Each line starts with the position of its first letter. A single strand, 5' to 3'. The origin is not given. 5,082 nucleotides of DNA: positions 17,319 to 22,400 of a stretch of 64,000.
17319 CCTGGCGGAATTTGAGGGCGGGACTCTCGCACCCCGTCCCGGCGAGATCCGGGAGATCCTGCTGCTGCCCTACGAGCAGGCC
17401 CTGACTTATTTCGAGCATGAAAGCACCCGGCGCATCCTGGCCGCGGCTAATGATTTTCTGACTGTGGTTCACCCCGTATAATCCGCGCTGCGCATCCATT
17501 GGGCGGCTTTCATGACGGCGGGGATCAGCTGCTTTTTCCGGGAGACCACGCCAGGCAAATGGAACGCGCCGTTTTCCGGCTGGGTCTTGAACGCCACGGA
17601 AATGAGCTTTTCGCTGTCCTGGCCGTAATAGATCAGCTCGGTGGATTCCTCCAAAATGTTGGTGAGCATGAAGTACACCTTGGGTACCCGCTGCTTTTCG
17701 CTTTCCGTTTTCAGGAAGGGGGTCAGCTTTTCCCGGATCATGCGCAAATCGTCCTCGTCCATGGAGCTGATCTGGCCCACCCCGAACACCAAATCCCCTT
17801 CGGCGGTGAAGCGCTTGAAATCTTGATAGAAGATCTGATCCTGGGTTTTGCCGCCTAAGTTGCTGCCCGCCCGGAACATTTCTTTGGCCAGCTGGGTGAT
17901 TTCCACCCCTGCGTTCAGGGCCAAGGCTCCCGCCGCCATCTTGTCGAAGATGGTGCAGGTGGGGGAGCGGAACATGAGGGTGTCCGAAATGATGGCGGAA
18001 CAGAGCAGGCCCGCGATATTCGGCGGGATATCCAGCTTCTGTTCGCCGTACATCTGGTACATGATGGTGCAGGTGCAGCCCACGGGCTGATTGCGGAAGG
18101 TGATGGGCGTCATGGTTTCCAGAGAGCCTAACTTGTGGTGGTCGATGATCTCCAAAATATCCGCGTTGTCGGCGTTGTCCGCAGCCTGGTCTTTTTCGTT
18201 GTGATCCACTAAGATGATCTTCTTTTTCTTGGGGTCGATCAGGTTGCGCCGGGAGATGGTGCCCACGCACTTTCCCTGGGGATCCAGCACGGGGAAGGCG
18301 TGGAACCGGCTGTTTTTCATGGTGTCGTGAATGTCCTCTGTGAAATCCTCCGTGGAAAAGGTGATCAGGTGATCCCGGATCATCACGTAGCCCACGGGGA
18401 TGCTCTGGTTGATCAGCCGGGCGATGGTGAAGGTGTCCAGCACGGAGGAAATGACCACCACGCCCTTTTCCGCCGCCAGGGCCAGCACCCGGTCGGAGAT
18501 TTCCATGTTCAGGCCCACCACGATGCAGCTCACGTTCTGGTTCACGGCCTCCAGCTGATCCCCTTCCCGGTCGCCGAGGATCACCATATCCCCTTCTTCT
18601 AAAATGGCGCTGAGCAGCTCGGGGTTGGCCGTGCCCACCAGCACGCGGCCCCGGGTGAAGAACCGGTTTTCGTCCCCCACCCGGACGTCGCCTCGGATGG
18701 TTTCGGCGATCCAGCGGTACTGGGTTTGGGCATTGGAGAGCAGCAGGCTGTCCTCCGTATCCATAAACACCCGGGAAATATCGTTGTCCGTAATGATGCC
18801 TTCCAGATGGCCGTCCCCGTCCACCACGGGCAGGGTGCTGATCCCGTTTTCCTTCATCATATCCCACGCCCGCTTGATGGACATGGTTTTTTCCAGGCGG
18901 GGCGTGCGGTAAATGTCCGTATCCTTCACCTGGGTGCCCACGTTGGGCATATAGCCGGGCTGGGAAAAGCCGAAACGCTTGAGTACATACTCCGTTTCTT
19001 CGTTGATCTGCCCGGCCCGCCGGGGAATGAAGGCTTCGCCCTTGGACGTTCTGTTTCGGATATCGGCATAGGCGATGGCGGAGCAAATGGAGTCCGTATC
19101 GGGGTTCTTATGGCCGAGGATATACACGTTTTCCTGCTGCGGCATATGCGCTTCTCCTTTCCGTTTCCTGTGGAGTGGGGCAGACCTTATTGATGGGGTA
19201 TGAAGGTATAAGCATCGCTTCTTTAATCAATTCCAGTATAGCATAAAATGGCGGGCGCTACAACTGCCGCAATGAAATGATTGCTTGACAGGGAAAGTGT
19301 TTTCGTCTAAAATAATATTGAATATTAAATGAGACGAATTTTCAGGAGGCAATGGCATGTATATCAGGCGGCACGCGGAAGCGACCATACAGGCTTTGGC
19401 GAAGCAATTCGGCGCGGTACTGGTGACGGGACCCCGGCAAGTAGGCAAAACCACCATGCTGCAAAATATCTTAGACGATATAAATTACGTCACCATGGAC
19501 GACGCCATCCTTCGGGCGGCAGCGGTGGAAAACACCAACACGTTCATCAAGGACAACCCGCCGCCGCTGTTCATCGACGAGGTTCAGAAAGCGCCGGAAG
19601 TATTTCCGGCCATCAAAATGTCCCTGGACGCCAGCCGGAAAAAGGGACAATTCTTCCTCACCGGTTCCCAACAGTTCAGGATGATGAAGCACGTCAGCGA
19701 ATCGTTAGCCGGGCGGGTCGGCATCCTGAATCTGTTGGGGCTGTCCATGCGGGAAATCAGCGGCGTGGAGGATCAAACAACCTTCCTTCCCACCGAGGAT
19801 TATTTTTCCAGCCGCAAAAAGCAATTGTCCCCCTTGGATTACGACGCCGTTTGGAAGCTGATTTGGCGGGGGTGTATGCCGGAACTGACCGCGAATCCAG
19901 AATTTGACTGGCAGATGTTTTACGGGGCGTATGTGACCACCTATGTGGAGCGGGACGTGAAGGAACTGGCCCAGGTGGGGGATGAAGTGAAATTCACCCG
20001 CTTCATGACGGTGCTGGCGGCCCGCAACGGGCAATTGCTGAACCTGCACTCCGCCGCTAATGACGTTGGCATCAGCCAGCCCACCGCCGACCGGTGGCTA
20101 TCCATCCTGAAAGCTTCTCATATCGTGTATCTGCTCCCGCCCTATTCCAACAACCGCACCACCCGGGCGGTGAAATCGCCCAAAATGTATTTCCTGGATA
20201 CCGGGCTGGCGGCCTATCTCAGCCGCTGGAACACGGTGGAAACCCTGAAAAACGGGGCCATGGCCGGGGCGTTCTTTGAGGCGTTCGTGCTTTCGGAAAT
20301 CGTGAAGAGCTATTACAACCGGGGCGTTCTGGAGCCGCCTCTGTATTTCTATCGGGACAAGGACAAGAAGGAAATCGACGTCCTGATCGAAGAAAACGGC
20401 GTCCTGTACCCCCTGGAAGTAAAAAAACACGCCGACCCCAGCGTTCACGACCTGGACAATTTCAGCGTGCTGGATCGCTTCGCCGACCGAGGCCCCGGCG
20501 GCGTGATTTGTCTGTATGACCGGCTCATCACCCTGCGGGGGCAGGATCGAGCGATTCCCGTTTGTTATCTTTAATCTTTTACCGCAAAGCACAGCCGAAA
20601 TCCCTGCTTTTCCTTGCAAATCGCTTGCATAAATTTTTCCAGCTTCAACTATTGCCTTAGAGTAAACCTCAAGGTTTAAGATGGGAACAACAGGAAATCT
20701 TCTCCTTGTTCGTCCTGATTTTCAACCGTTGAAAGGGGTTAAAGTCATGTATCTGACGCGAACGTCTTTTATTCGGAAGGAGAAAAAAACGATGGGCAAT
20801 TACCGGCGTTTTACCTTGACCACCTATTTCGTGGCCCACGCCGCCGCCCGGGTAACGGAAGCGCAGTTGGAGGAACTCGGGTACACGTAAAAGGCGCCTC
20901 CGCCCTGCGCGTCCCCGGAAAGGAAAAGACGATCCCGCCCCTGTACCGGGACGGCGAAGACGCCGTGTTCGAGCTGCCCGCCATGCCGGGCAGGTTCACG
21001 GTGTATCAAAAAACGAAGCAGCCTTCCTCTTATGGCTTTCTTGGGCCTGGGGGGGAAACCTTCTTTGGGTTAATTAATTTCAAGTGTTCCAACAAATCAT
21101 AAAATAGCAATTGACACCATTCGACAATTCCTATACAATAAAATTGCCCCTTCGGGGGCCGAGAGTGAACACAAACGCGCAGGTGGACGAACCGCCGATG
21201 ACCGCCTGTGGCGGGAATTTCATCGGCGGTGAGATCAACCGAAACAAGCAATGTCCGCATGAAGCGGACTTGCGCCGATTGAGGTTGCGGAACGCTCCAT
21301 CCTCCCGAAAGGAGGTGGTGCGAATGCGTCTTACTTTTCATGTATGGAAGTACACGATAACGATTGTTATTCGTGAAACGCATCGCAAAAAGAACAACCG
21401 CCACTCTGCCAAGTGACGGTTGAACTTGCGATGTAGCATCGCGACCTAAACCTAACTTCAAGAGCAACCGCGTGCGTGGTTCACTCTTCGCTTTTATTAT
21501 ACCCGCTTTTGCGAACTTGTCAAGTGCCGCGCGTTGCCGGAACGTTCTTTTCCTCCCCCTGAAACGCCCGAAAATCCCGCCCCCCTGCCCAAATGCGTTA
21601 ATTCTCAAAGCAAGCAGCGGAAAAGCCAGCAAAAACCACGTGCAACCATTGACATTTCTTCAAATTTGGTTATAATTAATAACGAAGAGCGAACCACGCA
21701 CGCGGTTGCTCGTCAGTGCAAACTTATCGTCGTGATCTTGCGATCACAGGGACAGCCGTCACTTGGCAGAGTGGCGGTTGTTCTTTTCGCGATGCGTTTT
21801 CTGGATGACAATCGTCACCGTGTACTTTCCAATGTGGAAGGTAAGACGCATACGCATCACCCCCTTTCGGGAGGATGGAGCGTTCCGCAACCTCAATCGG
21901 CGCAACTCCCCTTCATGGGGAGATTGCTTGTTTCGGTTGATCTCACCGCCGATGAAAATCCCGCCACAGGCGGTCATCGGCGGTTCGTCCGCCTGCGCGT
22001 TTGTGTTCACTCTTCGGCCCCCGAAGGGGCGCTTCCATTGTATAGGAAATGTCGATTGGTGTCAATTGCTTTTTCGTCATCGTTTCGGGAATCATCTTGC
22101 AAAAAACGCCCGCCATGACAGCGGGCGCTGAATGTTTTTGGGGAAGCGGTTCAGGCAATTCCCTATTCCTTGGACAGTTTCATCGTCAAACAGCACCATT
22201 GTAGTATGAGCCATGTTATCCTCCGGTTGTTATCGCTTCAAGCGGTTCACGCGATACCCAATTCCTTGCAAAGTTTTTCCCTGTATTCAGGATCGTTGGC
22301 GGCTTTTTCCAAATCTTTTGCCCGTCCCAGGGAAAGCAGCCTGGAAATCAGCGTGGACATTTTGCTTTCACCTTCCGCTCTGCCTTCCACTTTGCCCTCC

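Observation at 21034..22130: Mirror-duplicated small-ORF / antisense-RNA locus with type I toxin-antitoxin layout but an atypical cationic peptide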

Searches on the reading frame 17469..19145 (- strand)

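Call 48: search_protein_families(library=pfam, proteins=[window:17469-19145:-], max_evalue=0.001)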
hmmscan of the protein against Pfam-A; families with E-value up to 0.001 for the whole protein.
window:17469-19145:- (558 aa): 4 families
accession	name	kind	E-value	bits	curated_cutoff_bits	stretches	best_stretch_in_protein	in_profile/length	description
PF02833.19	DHHA2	-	1e-30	107.1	27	1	421-547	1-126/126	DHHA2 domain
PF01368.27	DHH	-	2.4e-25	89.7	28.1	1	6-385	1-125/125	DHH family, N-terminal domain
PF00571.33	CBS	-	2.1e-20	73.2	24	2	85-128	13-56/57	CBS domain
PF07085.17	DRTGG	-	9e-20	70.9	25.2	1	146-247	2-104/105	DRTGG domain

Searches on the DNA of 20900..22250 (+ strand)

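Call 8: search_rna_families(source=window, start=20900, end=22250, threshold=evalue, max_evalue=10, show_alignments=3)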
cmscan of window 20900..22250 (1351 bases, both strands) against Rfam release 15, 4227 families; matches with E-value up to 10: 7.
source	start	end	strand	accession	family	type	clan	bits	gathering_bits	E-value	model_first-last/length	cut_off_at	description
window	22104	22178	-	RF01393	isrJ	Gene; sRNA;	-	19.5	37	0.89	1-75/75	no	isrJ Hfq binding RNA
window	21297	21397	+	RF01412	BsrG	Gene; sRNA;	-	18.4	55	0.089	35-144/259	no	BsrG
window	22133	22197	-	RF01622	ceN22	Gene; snRNA; snoRNA; CD-box;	-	18.2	45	1.8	1-76/76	no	Nematode snoRNA ceN22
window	22100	22204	-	RF00513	Trp_leader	Cis-reg; leader;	-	17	41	2.6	1-100/100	no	Tryptophan operon leader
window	21141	21159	+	RF01716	PhotoRC-I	Cis-reg;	-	14.6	45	0.96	26-44/44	no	PhotoRC-I RNA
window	22017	22031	-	RF01716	PhotoRC-I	Cis-reg;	-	14.4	45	1.1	30-44/44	no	PhotoRC-I RNA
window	22090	22234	-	RF00002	5_8S_rRNA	Gene; rRNA;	CL00112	10.8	42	5.3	1-154/154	no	5.8S ribosomal RNA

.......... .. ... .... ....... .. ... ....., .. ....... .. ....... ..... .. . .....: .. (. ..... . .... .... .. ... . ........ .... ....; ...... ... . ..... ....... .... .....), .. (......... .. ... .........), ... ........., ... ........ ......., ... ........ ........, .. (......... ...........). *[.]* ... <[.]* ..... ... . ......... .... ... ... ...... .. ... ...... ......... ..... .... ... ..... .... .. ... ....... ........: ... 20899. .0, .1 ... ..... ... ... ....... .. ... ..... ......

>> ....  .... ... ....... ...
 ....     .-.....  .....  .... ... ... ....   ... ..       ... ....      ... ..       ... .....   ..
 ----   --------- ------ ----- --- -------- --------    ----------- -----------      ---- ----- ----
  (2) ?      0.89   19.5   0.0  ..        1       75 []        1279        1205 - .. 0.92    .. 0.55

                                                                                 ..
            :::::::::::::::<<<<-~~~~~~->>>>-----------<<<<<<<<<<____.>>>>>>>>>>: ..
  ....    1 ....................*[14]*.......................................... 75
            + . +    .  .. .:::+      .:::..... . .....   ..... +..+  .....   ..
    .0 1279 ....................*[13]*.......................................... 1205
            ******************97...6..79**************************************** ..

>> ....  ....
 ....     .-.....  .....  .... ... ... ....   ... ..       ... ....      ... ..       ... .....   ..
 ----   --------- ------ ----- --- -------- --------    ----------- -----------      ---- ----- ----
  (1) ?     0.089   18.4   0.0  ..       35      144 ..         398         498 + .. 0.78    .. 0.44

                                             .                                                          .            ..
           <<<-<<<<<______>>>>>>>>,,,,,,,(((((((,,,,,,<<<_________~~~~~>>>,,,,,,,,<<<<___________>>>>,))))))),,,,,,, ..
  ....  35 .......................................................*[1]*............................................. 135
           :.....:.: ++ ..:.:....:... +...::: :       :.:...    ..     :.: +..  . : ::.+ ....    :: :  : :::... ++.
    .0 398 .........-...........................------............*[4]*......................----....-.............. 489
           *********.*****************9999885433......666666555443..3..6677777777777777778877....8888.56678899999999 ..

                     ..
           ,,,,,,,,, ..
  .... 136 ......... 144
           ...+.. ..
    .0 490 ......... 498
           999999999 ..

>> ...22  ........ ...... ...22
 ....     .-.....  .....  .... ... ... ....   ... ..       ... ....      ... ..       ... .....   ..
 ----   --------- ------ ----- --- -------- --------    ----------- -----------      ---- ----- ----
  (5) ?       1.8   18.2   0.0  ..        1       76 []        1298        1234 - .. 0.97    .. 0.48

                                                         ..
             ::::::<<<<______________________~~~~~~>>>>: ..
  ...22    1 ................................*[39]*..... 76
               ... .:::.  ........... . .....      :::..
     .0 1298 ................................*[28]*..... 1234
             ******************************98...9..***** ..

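Call 54: search_dna_similar(query=window:21290-21530:+, collection=plasmids, mode=distant, max_evalue=0.001)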
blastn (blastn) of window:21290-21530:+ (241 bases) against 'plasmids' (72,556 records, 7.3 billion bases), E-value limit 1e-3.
No match.

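Call 55: search_dna_similar(query=window:21290-21530:+, collection=phages, mode=distant, max_evalue=0.001)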
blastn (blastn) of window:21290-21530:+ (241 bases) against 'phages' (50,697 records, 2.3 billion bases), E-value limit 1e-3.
No match.

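Call 88: search_rna_families(sources=[L138, L148, L130, L143, L171, L185, L203, L136, L142, L127], threshold=gathering)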
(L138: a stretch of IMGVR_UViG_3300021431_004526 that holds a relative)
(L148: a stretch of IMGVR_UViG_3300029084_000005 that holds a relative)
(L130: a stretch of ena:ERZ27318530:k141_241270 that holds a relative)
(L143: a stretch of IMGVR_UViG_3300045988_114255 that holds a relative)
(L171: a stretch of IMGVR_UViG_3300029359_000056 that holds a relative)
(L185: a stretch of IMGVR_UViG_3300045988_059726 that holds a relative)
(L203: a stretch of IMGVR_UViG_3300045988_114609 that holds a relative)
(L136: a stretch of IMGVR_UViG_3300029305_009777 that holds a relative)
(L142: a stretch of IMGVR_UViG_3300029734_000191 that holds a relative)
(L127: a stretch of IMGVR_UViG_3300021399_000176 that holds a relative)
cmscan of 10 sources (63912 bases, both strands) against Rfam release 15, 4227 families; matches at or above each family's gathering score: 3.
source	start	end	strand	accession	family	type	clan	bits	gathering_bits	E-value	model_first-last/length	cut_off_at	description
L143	5617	5670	+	RF03101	RAGATH-31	Gene; sRNA;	-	82.9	71.8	7.6e-16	1-54/54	no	RAGATH-31 RNA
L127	3263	3372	-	RF00005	tRNA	Gene; tRNA;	CL00001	53.5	29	1.1e-08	1-71/71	no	tRNA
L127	2366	2445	-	RF00005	tRNA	Gene; tRNA;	CL00001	46.5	29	8.9e-07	1-71/71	no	tRNA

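Call 89: search_rna_families(source=L138, start=2850, end=3300, threshold=evalue, max_evalue=10)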
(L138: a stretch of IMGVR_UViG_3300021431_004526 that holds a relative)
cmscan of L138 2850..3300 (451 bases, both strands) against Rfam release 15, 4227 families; matches with E-value up to 10: 2.
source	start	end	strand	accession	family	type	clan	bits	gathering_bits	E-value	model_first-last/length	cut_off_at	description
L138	3135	3197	-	RF03956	mir-737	Gene; miRNA;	-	16.6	60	8.5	1-63/63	no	mir-737 microRNA precursor family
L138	2999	3058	-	RF02612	BSR1350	Gene; sRNA;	-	13.5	216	9.6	49-118/176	no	Brucella sRNA 1350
